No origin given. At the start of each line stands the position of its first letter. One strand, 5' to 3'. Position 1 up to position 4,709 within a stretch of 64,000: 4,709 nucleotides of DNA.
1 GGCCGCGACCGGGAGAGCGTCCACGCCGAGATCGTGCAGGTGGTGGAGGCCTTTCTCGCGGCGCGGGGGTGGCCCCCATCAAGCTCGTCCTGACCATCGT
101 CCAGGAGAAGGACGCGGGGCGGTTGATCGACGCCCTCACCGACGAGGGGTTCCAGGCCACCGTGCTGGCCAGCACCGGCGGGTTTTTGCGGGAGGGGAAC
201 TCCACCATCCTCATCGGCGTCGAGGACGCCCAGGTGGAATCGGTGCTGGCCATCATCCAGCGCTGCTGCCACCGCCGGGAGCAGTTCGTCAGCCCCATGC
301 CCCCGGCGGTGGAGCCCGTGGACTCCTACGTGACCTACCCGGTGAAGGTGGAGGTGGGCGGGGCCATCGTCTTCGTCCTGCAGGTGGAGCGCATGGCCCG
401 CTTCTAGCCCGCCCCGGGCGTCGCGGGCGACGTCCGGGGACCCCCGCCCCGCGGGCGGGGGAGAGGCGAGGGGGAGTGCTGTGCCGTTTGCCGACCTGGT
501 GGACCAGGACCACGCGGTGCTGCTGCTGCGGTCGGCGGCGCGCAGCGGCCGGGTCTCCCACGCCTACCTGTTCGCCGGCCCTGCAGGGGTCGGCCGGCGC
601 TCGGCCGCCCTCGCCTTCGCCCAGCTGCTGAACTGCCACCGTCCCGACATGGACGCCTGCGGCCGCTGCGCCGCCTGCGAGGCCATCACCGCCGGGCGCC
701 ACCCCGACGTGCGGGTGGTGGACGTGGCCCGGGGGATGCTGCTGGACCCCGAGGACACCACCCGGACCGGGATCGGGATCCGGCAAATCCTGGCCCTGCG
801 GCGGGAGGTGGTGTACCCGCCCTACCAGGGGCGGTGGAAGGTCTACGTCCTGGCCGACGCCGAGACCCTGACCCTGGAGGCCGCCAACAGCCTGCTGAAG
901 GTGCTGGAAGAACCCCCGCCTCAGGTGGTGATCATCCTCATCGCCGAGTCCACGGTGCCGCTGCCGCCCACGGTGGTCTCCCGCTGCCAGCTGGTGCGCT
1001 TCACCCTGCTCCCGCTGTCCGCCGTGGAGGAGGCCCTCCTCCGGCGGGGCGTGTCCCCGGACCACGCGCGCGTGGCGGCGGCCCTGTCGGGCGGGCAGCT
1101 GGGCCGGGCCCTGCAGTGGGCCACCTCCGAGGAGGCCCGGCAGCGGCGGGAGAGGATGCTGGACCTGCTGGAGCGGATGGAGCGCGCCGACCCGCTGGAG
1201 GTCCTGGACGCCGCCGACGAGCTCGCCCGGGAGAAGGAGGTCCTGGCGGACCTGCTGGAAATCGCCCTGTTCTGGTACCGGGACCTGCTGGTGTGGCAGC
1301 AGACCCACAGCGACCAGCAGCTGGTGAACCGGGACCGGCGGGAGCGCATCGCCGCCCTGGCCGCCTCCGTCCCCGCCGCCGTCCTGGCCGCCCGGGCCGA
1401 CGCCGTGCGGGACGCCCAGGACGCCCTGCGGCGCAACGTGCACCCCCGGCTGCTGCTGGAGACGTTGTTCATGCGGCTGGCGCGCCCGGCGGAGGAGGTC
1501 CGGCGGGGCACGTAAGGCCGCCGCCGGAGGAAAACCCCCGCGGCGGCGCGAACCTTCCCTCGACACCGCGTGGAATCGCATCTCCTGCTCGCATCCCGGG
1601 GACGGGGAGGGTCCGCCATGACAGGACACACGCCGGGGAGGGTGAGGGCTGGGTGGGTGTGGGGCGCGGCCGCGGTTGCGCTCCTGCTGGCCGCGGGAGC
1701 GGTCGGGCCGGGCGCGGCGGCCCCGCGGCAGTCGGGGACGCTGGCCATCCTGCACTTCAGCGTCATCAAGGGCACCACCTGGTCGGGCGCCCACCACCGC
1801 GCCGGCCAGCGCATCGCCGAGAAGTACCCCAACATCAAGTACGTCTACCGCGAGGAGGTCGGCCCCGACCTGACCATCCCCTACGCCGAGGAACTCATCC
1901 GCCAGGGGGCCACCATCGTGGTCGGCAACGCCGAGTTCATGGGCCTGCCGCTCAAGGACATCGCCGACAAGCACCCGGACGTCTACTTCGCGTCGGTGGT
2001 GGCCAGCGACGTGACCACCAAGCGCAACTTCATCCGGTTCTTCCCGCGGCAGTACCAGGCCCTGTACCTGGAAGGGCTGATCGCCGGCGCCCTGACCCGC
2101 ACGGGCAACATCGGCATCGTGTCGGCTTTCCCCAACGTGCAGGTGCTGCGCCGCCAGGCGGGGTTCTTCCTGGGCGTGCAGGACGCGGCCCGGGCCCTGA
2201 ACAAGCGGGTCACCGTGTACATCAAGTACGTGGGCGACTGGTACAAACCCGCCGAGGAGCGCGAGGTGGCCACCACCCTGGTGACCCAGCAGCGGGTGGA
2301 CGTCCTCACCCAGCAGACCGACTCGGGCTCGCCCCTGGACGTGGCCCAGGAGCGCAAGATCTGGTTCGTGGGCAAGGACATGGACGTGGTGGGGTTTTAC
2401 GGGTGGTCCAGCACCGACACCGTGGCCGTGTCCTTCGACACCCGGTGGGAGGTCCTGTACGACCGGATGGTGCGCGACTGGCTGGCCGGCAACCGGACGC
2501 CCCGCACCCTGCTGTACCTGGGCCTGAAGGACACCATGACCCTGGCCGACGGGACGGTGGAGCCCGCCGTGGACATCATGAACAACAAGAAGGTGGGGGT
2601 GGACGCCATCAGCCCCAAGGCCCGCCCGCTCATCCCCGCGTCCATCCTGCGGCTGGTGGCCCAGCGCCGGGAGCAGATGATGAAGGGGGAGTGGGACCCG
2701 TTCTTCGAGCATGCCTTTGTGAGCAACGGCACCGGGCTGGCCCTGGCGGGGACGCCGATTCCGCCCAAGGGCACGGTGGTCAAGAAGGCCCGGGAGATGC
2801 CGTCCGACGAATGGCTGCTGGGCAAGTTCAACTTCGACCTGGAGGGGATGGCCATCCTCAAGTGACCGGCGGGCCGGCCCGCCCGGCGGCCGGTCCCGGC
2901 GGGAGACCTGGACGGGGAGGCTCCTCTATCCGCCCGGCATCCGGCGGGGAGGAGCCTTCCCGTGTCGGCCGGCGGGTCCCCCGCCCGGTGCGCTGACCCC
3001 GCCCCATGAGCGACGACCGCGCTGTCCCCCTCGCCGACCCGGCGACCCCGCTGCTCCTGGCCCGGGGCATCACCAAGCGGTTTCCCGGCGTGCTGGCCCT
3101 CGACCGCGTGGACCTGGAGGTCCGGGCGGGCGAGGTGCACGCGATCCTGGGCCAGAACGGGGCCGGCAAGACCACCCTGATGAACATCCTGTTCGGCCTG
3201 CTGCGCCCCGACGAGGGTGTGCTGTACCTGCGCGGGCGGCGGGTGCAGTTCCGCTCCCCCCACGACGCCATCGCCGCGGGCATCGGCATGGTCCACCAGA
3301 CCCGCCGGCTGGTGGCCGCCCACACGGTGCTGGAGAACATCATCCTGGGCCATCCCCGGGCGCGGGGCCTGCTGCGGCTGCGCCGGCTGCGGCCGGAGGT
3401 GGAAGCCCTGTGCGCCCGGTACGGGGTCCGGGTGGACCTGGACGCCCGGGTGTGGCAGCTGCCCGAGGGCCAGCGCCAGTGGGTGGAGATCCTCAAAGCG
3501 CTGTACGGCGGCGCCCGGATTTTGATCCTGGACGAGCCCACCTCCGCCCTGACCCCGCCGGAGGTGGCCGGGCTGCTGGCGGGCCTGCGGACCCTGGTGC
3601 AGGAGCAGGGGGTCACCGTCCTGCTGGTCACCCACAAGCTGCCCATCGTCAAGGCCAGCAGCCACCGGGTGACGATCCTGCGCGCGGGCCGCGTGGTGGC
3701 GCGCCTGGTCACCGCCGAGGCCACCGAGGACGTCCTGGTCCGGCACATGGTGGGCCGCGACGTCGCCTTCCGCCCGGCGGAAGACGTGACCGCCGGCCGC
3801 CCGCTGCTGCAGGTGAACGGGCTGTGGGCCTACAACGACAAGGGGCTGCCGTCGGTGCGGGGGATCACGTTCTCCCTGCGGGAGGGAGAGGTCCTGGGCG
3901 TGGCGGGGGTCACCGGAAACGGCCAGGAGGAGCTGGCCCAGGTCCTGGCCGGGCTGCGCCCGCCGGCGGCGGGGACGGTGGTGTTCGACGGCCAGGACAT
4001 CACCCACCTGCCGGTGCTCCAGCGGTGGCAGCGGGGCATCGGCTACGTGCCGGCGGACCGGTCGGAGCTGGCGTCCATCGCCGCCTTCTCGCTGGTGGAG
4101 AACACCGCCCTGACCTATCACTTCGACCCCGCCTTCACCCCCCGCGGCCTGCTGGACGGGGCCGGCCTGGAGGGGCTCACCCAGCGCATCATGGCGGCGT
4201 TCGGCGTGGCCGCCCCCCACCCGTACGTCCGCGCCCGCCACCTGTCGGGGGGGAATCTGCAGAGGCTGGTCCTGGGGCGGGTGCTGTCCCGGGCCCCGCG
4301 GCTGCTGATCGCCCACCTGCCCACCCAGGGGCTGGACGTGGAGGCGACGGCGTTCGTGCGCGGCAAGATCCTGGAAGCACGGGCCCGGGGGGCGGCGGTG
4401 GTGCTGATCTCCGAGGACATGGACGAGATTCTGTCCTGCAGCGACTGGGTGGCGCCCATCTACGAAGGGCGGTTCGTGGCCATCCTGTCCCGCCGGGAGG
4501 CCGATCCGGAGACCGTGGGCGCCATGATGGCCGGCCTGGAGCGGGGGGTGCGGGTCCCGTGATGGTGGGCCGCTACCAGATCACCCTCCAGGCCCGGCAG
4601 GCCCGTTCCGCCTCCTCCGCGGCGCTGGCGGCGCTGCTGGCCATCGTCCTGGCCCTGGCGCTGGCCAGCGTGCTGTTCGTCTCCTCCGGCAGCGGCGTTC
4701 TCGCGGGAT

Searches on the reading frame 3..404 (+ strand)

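Call 46: search_protein_families(library=pfam, proteins=[window:3-404:+], max_evalue=0.000001)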
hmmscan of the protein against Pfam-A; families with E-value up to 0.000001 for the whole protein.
window:3-404:+ (134 aa): 1 family
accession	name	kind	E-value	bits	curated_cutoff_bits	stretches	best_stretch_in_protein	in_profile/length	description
PF06153.16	CdAMP_rec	-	3.4e-42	143.5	27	1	26-133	1-108/109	Cyclic-di-AMP receptor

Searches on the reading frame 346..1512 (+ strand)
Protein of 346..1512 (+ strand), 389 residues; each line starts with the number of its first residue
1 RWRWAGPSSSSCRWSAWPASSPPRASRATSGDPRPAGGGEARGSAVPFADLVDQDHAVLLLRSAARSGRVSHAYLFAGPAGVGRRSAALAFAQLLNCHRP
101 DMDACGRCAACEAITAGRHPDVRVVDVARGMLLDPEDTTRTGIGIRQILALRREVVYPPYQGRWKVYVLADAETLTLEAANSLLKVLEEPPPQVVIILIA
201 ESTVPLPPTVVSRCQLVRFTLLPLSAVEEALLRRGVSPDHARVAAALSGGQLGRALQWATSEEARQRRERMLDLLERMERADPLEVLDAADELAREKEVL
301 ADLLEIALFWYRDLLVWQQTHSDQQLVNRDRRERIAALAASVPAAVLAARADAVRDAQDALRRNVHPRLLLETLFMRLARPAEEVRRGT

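Call 46: search_protein_families(library=pfam, proteins=[window:346-1512:+], max_evalue=0.000001)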
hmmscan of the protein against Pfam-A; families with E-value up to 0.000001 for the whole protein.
window:346-1512:+ (389 aa): 2 families
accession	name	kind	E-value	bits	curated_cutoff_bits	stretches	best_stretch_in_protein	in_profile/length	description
PF13177.12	DNA_pol3_delta2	-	3.2e-47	160.9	27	1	54-220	2-158/161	DNA polymerase III, delta subunit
PF09115.15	DNApol3-delta_C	-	2.5e-10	41.2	21.7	1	265-378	4-115/117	DNA polymerase III, delta subunit, C terminal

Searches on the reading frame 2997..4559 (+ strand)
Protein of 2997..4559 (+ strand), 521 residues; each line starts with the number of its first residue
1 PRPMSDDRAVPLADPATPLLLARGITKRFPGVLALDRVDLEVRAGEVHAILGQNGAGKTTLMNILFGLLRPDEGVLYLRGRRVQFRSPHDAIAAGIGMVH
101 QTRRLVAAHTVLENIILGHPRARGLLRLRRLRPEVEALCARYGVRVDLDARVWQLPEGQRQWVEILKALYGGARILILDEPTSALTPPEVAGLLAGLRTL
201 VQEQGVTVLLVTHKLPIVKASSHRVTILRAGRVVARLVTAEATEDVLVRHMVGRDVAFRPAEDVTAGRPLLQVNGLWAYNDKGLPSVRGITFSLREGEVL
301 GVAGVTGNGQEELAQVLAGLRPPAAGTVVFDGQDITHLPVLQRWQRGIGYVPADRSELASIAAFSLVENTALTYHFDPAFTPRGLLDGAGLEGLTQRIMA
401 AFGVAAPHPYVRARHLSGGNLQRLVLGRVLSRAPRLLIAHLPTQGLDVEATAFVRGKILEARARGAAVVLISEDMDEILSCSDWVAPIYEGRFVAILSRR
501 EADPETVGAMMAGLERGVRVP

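Call 46: search_protein_families(library=pfam, proteins=[window:2997-4559:+], max_evalue=0.000001)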
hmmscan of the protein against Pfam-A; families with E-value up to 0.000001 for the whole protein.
window:2997-4559:+ (521 aa): 2 families
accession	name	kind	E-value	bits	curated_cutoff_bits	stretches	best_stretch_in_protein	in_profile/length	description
PF00005.33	ABC_tran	-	1.9e-45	155.3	25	2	35-183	1-137/137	ABC transporter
PF13304.12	AAA_21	-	2.3e-09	38.2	27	0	152-213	235-298/304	AAA domain, putative AbiEii toxin, Type IV TA system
